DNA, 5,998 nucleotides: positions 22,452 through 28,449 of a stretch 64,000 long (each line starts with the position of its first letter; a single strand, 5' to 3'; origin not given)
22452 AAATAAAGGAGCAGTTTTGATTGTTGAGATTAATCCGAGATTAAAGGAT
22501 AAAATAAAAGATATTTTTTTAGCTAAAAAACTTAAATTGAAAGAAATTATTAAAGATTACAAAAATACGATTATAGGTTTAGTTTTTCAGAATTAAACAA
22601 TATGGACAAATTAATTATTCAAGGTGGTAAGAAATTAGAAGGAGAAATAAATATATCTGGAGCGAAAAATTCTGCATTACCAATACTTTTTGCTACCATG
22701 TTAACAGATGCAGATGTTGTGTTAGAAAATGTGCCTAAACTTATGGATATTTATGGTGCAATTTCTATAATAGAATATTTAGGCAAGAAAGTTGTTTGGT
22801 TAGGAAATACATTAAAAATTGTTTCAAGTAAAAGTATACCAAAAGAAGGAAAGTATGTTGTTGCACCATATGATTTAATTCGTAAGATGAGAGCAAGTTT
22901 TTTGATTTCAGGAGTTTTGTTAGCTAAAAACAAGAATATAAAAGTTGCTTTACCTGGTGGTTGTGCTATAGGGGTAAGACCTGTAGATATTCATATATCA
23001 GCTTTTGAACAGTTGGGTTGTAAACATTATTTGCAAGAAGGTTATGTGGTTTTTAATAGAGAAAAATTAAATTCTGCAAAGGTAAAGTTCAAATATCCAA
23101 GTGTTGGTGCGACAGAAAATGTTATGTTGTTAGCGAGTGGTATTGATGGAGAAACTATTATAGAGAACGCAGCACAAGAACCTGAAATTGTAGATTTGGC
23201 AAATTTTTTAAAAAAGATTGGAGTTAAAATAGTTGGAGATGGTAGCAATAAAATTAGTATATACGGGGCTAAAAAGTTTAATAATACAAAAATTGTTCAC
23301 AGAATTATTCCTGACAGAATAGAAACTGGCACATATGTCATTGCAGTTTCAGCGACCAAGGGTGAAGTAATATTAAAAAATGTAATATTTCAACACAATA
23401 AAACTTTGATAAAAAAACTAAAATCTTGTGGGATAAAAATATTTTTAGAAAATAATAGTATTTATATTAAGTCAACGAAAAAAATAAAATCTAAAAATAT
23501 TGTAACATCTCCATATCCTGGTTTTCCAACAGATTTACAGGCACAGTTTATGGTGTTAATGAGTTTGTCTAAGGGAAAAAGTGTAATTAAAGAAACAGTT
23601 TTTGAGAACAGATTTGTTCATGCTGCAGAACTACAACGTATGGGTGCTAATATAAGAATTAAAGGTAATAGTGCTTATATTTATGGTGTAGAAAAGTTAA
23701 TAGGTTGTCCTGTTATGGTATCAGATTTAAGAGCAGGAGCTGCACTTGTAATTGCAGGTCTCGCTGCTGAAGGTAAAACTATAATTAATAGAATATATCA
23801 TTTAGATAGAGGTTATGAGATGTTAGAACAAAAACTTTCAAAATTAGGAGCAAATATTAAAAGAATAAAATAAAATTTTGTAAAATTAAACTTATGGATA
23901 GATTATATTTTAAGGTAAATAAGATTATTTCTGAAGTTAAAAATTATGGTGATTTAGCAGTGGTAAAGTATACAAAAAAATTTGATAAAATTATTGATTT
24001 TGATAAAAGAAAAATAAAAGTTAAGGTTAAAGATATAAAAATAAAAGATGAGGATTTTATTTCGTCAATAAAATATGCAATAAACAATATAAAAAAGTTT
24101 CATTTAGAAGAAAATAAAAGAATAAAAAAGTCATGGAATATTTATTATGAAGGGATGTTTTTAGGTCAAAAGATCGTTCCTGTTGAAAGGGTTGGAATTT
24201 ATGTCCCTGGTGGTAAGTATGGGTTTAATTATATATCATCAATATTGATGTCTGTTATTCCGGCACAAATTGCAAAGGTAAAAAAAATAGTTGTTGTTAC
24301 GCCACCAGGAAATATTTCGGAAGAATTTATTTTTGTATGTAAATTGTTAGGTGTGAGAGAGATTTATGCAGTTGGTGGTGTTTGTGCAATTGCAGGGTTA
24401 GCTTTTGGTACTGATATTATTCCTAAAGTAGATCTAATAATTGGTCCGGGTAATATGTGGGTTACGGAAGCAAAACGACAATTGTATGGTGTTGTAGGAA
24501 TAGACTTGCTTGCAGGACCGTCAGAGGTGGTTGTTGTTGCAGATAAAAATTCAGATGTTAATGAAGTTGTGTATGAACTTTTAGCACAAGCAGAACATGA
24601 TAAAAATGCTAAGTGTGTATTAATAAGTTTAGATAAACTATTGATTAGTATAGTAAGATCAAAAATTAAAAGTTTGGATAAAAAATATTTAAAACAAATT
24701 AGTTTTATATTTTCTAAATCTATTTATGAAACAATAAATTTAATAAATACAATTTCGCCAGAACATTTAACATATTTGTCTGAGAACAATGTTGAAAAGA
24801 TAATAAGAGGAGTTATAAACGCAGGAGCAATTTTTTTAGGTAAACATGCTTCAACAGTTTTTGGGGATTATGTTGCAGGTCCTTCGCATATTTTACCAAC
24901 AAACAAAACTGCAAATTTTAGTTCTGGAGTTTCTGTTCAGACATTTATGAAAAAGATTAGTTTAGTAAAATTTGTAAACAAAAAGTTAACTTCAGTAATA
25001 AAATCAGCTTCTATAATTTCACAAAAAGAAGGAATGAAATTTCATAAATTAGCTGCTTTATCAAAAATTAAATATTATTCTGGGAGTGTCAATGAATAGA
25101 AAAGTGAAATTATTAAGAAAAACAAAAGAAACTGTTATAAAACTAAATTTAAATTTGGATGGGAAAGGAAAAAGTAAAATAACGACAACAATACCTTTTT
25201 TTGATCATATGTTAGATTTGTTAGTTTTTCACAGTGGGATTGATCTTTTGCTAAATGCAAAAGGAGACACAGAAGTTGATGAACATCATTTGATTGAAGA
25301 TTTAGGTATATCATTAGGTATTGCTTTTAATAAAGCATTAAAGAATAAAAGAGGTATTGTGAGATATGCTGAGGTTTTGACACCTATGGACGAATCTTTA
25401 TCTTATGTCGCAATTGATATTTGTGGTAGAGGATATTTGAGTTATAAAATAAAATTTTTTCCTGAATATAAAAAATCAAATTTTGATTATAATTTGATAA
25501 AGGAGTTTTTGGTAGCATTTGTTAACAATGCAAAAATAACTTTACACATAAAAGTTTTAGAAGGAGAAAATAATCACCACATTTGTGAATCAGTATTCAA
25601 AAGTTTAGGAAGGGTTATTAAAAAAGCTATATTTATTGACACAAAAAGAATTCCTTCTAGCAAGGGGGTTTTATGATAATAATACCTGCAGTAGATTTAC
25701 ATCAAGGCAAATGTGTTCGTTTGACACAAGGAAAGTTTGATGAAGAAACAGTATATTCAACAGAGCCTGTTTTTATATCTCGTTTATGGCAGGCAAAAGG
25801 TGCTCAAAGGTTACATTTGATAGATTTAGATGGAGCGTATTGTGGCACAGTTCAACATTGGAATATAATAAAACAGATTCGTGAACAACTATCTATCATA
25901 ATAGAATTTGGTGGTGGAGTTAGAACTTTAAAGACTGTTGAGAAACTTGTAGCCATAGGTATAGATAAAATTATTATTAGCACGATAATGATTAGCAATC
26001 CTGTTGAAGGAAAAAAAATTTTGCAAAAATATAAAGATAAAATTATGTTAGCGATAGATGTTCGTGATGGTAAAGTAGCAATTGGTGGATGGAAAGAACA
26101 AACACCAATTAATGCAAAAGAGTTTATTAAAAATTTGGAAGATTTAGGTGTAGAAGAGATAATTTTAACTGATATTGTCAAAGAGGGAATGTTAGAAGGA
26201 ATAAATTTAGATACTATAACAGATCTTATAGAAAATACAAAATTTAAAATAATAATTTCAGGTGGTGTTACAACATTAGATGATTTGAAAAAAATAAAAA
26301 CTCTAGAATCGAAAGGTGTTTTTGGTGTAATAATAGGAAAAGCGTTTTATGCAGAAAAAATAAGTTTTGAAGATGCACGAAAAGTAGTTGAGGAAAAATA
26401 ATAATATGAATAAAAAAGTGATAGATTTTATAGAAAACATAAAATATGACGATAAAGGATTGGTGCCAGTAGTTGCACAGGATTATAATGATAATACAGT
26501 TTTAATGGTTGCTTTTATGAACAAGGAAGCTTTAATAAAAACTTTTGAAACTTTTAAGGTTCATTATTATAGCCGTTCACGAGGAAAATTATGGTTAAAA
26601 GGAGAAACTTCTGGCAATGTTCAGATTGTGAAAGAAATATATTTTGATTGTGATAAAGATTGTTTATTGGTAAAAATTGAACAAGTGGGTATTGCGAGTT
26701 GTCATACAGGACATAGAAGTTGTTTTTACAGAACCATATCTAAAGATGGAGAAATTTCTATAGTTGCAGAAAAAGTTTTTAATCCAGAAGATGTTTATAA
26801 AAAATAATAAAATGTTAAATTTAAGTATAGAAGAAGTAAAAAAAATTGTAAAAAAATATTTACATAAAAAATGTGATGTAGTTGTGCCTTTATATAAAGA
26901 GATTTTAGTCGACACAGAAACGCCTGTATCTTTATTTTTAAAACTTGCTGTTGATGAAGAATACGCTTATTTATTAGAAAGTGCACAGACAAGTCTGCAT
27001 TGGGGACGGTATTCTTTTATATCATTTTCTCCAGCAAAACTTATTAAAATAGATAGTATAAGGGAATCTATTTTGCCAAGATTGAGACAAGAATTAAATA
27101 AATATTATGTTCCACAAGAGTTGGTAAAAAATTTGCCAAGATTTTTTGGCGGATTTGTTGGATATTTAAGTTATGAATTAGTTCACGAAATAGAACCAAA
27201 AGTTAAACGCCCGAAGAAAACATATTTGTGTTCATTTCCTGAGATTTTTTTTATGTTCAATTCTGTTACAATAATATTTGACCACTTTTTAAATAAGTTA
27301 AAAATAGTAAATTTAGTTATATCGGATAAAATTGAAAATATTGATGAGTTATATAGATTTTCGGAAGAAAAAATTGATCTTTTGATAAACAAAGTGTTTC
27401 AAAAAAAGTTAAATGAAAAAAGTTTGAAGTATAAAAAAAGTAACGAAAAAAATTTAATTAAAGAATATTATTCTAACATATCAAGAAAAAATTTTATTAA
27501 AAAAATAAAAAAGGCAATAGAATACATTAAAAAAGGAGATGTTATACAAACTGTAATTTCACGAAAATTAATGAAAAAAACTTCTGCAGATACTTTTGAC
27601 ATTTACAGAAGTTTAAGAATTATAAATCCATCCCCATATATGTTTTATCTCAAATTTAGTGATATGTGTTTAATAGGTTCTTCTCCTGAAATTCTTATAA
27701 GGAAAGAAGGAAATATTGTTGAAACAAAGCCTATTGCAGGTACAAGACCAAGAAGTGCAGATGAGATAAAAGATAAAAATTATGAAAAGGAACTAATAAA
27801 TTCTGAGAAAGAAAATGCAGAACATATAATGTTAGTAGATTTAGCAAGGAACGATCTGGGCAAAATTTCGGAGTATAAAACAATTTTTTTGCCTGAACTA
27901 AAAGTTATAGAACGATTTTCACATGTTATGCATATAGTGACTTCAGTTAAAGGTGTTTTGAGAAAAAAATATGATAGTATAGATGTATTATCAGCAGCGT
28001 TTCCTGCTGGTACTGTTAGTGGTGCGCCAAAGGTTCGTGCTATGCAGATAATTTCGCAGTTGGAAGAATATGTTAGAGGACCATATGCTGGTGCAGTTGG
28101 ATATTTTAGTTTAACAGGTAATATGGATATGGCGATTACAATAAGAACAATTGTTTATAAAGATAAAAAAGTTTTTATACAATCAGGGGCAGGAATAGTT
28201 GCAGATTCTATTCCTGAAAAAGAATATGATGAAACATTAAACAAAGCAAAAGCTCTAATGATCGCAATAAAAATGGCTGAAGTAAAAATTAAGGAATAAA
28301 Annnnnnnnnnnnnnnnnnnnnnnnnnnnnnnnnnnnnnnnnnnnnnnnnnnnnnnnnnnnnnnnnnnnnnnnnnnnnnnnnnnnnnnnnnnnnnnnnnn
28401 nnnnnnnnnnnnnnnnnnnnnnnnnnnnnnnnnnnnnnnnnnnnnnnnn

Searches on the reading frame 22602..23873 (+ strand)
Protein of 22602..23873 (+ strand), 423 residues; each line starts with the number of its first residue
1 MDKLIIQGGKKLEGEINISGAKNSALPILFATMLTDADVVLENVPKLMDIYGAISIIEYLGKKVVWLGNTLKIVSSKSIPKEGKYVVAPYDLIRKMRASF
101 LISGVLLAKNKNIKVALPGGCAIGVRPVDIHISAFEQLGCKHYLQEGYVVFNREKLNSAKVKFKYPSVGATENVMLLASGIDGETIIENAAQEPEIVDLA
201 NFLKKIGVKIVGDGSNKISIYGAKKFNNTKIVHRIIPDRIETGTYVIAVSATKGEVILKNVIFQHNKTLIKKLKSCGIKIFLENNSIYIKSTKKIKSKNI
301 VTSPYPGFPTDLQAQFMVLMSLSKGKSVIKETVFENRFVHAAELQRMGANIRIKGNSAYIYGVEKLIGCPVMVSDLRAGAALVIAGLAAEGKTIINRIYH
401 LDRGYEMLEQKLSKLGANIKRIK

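Call 47: find_homologous_proteins(query=window:22602-23873:+, max_evalue=1e-50)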
Query window:22602-23873:+ (423 aa): 8000 proteins with E <= 1e-50 among 8000 candidates; the best 120 are listed.
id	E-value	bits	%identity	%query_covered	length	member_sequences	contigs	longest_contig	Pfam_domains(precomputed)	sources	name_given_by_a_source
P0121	6.6e-269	909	100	100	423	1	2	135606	PF00275.26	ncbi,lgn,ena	-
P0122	4.6e-192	656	73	100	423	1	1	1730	PF00275.26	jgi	-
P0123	2.0e-191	654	72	100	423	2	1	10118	PF00275.26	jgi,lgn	jgi:UDP-N-acetylglucosamine 1-carboxyvinyltransferase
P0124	7.5e-185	632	68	100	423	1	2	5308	PF00275.26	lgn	-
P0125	5.8e-172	590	66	100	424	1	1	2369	PF00275.26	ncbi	-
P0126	5.5e-168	577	64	100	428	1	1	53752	PF00275.26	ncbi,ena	-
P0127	8.5e-165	566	63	100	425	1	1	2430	PF00275.26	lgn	-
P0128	4.8e-164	564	64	100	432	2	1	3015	PF00275.26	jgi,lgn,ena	-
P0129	1.8e-163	562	64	100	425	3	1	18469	PF00275.26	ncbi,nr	ncbi:MAG: UDP-N-acetylglucosamine 1-carboxyvinyltransferase [Endomicrobia bacterium]|nr:UDP-N-acetyl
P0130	1.8e-163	562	62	100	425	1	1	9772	PF00275.26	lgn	-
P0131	2.3e-163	562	64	100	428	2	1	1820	PF00275.26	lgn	-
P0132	3.7e-163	561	63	100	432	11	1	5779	PF00275.26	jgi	jgi:UDP-N-acetylglucosamine 1-carboxyvinyltransferase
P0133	4.2e-163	561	64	100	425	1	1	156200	PF00275.26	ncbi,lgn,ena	-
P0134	5.6e-163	560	64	100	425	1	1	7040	PF00275.26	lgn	-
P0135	6.9e-162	557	63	100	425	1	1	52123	PF00275.26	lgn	-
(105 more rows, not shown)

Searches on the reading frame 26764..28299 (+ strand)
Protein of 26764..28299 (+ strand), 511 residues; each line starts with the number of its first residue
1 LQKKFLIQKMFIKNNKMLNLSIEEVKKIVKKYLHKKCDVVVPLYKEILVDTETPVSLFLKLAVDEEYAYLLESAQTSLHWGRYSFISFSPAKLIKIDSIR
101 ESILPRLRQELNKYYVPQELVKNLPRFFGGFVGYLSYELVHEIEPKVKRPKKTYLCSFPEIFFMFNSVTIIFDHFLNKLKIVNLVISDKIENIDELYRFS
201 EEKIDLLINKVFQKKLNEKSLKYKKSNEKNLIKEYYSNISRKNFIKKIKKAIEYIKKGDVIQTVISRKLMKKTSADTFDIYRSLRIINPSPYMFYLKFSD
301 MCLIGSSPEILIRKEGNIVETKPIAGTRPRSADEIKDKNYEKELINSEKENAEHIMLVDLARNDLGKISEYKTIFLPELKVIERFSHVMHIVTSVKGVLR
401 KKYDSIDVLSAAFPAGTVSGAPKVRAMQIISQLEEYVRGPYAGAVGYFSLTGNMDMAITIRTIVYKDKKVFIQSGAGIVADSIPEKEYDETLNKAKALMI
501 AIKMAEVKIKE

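Call 3: search_protein_families(library=pfam, proteins=[window:26764-28299:+], max_evalue=0.01)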
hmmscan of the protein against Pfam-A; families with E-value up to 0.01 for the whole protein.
window:26764-28299:+ (511 aa): 2 families
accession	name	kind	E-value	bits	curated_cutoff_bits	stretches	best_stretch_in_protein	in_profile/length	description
PF00425.24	Chorismate_bind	-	2.4e-90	303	27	1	241-494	2-257/257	chorismate binding enzyme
PF04715.19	Anth_synt_I_N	-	4.5e-26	92.2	23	1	50-180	1-139/140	Anthranilate synthase component I, N terminal region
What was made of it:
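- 26764..28299 (+): trpE (anthranilate synthase I). The likely true start is the ATG at 26812, just after the hisI stop. Pfam Chorismate_bind and Anth_synt_I_N (call 3).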

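Call 60: search_protein_families(library=ncbifam, proteins=[window:26812-28299:+], max_evalue=0.00001)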
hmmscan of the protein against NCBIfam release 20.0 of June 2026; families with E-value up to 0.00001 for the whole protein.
window:26812-28299:+ (495 aa): 26 families (the best 25 are shown)
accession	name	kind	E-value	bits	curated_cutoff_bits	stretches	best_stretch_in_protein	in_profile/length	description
TIGR00564.1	trpE_most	equivalog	1.6e-151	505.4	517.7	1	34-486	2-454/455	anthranilate synthase component I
TIGR01820.1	TrpE-arch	equivalog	1.9e-135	452.6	512.05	1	38-486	1-448/449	anthranilate synthase component I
NF010086.0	PRK13571.1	equivalog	3e-125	418.6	693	1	23-491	22-502/510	anthranilate synthase component I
NF010089.0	PRK13574.1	equivalog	1.5e-115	386.5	527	2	210-487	142-419/421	anthranilate synthase component I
NF006563.0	PRK09070.1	equivalog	4.7e-104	348.5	514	1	43-487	16-445/447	aminodeoxychorismate synthase component I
NF004610.0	PRK05940.1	equivalog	2.4e-103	346.4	568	1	35-489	17-462/467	anthranilate synthase component I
TIGR01824.1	PabB-clade2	equivalog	9.5e-97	324.4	408.55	1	113-482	1-355/355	aminodeoxychorismate synthase, component I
NF010087.0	PRK13572.1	equivalog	1.1e-96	324.2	580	1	35-488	8-433/435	anthranilate synthase component I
NF010079.0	PRK13564.1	equivalog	2.1e-94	317.2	471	1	115-491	146-516/521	anthranilate synthase component 1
TIGR00553.1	pabB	equivalog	2.8e-85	286.4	328.4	1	116-481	2-328/329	aminodeoxychorismate synthase component I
NF010082.0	PRK13567.1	equivalog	1.8e-82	277.5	576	1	82-483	67-464/468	anthranilate synthase component I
TIGR00565.1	trpE_proteo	equivalog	5.5e-80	269.6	494.65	1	115-489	129-496/498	anthranilate synthase component I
NF005698.0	PRK07508.1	equivalog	2.9e-70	236.7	452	1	185-483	76-376/383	aminodeoxychorismate synthase component I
NF005009.0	PRK06404.1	equivalog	5.9e-70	236.2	422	1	134-483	13-351/351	anthranilate synthase component I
NF010081.0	PRK13566.1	equivalog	1.2e-69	235.3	645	1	168-491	189-512/729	anthranilate synthase component I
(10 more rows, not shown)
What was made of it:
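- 26764..28299 (+): NCBIfam TIGR00564 (call 60).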
